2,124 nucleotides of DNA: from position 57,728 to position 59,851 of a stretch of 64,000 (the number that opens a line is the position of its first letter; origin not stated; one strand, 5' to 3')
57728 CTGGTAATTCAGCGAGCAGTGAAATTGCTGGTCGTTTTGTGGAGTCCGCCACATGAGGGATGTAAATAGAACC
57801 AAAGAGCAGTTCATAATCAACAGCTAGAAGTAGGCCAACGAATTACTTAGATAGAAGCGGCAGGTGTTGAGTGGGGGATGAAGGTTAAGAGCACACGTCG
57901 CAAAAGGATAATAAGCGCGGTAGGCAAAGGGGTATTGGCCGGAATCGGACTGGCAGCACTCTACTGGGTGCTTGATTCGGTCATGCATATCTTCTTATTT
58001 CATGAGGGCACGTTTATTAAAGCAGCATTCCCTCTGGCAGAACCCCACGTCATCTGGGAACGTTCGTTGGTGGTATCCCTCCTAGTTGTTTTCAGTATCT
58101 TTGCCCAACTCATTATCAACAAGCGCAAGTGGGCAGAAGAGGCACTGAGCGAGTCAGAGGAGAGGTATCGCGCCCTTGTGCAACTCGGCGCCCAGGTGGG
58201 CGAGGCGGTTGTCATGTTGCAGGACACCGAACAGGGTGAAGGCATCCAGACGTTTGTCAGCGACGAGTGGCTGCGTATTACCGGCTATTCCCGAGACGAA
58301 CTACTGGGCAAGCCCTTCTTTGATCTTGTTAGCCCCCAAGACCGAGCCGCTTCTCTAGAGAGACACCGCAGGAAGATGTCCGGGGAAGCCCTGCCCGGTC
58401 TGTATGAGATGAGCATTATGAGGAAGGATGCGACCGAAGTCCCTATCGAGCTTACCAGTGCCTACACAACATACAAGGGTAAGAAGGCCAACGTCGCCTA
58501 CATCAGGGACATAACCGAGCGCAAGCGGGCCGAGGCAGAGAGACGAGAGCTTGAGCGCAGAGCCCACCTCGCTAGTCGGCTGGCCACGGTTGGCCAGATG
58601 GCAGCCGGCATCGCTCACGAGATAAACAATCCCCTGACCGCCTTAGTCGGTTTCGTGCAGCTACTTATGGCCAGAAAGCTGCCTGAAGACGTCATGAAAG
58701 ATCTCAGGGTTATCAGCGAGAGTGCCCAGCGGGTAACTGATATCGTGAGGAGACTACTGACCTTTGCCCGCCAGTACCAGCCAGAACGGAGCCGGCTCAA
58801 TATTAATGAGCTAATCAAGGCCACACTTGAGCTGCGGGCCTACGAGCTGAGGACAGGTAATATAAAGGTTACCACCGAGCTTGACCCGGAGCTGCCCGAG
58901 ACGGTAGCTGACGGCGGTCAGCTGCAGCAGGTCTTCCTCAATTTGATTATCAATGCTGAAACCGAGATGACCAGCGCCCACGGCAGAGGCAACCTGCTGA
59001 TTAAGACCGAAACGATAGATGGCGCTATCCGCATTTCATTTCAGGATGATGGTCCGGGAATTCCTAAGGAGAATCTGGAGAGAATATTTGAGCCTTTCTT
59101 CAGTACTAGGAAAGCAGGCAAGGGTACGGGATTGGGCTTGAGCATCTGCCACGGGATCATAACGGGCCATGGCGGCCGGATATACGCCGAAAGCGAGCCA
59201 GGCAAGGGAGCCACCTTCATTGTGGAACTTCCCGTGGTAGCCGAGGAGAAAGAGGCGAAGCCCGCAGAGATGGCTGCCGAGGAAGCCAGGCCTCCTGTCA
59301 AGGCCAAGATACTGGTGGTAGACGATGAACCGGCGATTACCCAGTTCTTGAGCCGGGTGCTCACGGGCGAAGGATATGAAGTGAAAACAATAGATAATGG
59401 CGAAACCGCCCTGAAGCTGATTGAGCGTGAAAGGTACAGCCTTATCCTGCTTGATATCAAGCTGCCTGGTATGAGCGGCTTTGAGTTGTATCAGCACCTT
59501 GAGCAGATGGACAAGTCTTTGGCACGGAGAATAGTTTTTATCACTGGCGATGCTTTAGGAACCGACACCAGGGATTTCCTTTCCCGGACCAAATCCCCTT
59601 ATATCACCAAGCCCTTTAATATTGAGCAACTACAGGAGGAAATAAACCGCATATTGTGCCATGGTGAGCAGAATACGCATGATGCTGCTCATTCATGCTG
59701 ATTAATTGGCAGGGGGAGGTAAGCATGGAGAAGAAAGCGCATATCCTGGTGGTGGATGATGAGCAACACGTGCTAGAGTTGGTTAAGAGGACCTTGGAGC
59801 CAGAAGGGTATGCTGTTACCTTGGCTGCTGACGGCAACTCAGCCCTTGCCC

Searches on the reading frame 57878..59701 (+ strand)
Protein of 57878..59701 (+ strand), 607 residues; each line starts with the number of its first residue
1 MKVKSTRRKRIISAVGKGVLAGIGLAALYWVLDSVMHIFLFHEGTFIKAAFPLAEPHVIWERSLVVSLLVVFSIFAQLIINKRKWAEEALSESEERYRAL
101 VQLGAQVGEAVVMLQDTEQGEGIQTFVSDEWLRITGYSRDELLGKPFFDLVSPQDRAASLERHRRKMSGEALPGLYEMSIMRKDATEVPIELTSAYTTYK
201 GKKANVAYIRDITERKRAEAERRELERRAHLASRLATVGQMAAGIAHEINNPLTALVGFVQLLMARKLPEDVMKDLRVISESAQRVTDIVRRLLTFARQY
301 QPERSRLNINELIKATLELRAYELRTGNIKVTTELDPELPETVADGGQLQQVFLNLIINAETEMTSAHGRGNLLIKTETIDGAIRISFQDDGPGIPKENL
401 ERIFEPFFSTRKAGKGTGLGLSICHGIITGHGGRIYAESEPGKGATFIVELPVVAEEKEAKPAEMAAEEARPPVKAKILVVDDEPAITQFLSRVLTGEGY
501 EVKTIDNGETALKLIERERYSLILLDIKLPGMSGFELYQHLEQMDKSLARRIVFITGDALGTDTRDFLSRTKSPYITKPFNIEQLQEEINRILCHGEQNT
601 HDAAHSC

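Call 76: search_protein_families(library=pfam, proteins=[window:57878-59701:+], max_evalue=0.001)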
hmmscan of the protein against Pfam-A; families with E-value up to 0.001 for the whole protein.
window:57878-59701:+ (607 aa): 6 families
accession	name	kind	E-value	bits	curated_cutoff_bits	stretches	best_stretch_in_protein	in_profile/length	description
PF02518.31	HATPase_c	-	5e-27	95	26.4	1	345-453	2-109/111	Histidine kinase-, DNA gyrase B-, and HSP90-like ATPase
PF00072.30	Response_reg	-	3.7e-24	85.5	30.2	1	478-589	1-110/111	Response regulator receiver domain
PF00512.31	HisKA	-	2.1e-16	60.1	26.9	1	239-298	3-62/66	His Kinase A (phospho-acceptor) domain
PF13426.13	PAS_9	-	1.2e-13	51.6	27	1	119-214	10-103/103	PAS domain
PF00989.32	PAS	-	5.3e-10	39.7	22.6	1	121-204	20-105/113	PAS fold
PF08447.18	PAS_3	-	5.3e-08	33.5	25.6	1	125-197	2-75/89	PAS fold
